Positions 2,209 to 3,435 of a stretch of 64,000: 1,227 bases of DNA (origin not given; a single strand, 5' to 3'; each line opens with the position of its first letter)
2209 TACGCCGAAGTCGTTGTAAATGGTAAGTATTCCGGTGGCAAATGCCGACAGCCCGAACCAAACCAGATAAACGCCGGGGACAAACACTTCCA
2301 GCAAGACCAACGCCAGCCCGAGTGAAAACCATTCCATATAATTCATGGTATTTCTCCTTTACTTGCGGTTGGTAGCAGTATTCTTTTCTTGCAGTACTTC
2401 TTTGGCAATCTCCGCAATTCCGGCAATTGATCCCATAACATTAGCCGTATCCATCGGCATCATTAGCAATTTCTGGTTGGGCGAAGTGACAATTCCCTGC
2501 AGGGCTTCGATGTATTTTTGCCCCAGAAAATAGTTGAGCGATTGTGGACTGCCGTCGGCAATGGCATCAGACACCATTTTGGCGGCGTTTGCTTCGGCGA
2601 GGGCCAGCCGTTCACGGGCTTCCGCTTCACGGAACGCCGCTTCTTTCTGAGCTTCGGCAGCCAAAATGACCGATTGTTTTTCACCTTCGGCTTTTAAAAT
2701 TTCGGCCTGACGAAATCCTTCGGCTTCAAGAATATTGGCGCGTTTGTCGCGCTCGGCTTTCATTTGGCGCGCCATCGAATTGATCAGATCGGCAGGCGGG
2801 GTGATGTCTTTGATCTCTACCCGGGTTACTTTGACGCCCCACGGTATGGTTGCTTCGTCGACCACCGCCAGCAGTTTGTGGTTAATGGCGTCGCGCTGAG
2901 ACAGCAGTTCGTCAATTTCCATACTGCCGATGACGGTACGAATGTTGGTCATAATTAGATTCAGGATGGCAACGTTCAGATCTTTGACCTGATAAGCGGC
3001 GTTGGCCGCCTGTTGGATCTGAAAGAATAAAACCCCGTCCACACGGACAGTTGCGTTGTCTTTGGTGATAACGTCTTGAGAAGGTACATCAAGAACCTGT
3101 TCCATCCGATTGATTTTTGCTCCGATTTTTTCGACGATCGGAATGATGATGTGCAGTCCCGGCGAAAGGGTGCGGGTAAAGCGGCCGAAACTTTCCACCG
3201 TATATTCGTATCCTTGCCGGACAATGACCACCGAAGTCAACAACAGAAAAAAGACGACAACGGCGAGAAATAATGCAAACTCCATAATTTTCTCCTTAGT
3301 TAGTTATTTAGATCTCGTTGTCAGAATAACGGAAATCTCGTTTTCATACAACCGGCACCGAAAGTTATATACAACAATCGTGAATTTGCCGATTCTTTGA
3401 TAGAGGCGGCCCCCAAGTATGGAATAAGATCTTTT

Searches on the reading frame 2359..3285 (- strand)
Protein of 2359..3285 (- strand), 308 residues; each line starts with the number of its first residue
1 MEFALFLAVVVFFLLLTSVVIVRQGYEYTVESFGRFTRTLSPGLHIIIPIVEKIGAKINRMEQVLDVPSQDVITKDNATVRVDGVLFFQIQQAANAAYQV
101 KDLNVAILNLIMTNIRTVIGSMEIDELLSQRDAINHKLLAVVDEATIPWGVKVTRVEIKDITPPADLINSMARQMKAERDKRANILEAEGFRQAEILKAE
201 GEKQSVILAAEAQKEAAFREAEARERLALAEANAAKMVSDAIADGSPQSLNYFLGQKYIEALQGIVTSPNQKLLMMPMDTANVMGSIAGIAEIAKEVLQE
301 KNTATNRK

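Call 44: search_protein_families(library=pfam, proteins=[window:2359-3285:-], max_evalue=0.001)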
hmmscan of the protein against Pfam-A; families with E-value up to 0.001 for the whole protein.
window:2359-3285:- (308 aa): 2 families
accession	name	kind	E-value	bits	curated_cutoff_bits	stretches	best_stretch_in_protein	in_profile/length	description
PF01145.31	Band_7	-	7.6e-35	121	23.6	1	21-190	2-174/176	SPFH domain / Band 7 family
PF13421.11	Band_7_1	-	0.00081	19.5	24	0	93-175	123-207/211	SPFH domain-Band 7 family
